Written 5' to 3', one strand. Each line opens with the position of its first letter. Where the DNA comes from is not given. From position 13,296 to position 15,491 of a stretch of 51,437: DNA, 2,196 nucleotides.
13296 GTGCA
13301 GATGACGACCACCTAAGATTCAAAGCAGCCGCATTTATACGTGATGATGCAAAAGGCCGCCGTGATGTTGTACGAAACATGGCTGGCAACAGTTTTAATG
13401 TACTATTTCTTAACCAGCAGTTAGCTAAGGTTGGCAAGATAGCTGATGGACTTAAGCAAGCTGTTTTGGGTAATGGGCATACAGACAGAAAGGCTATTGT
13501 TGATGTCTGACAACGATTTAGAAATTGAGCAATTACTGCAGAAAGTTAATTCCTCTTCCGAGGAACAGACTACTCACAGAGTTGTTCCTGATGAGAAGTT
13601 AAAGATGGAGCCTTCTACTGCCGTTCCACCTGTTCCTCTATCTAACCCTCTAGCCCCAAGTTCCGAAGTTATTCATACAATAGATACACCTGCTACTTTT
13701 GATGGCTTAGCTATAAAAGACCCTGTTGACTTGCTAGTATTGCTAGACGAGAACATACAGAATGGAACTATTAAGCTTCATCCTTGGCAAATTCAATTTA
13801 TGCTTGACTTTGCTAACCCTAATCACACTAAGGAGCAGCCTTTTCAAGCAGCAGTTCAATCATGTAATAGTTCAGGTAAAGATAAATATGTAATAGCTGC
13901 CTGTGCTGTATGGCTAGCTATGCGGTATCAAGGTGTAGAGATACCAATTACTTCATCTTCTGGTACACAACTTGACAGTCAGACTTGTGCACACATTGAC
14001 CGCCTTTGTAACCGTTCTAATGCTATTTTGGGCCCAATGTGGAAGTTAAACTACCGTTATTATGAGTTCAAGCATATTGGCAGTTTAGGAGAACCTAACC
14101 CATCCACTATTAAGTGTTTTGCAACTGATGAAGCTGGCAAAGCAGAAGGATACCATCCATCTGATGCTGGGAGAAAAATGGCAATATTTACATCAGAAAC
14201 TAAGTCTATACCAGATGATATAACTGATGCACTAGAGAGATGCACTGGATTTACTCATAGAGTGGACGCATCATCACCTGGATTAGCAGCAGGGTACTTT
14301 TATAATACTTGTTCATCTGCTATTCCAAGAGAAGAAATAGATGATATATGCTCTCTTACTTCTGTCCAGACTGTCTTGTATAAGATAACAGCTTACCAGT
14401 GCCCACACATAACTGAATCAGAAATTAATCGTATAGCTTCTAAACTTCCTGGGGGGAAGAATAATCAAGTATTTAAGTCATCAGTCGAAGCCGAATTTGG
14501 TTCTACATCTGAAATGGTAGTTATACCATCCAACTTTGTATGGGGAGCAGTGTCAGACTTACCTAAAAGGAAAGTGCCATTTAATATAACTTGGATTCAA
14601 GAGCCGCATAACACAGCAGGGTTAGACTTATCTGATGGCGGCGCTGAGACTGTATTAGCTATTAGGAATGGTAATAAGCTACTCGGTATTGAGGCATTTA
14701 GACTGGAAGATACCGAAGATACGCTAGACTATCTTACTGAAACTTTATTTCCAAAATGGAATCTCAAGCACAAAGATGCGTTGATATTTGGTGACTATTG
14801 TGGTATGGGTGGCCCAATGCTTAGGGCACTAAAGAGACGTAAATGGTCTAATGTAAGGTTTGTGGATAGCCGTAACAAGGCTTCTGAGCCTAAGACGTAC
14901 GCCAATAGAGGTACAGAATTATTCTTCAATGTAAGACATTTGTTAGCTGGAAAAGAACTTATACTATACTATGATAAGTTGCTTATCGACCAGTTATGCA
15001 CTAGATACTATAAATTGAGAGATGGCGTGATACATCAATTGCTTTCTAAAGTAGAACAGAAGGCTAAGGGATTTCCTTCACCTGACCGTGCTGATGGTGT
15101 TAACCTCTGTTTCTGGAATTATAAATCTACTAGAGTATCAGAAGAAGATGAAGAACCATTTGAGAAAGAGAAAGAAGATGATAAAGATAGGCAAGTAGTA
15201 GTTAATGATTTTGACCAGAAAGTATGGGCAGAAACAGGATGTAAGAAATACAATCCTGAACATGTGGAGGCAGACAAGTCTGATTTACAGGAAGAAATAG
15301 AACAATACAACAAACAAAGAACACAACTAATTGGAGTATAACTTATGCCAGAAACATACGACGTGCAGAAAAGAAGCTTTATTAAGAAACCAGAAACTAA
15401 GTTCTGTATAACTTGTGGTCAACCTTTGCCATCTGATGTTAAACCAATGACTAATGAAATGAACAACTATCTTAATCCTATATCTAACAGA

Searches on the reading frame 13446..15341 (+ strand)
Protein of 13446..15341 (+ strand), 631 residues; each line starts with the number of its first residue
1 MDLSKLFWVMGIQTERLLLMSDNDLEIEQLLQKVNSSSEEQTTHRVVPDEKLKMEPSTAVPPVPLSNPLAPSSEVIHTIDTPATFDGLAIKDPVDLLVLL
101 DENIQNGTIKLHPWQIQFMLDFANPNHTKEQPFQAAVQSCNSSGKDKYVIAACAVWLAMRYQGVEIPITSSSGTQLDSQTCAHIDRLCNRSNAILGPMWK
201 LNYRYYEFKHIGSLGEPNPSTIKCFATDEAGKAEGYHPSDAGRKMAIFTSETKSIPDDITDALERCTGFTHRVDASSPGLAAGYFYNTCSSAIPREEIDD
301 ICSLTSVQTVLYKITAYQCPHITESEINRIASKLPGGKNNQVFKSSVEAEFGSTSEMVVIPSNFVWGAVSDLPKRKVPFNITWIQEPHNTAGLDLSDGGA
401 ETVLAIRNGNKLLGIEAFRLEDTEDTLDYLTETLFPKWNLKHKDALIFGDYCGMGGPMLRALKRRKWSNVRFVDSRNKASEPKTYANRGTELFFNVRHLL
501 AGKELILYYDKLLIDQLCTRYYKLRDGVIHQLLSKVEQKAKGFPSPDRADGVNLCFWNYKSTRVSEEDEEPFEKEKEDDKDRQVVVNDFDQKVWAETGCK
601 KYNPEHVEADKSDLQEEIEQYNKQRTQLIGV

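Call 9: search_dna_similar(query=window:13446-15341:+, collection=phages, mode=protein)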
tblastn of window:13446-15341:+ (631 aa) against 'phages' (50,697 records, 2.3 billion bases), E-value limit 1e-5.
Records with a match: 3; places in all: 3; records where one place covers at least 80% of the query: 0.
Best place of each record, by identity: <60% 3.
By first word of the organism name: Akkermansia 3.
By host as written in the record: Akkermansia muciniphila 2; Akkermansia muciniphila NBRC 114322 1.
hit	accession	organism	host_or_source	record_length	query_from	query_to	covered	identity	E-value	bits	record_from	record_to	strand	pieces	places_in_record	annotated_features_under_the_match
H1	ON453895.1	Akkermansia phage Chantilly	Akkermansia muciniphila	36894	107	557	71%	27.9%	2e-30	134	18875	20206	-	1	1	terminase large subunit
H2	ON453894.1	Akkermansia phage Chambord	Akkermansia muciniphila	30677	112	563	72%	25.5%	4e-20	101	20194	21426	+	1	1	terminase large subunit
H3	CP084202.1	Akkermansia phage DTMo-2021a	Akkermansia muciniphila NBRC 114322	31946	112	556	71%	25.0%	2e-18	96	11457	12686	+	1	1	record has no annotation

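Call 22: find_related_loci(query=window:13446-15341:+, collection=viral_contigs, flank=10000)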
Query window:13446-15341:+ (631 aa) in viral_contigs; peptide patterns used: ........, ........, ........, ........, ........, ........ (x = any residue, [..] = any of these).
11 stretches matched a pattern; 3 encode a relative of the query (tblastn E <= 1e-3); 2 distinct loci.
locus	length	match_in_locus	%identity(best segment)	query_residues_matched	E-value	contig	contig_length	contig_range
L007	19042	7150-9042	100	1-631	0e+0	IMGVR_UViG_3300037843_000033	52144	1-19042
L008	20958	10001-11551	48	46-572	1e-152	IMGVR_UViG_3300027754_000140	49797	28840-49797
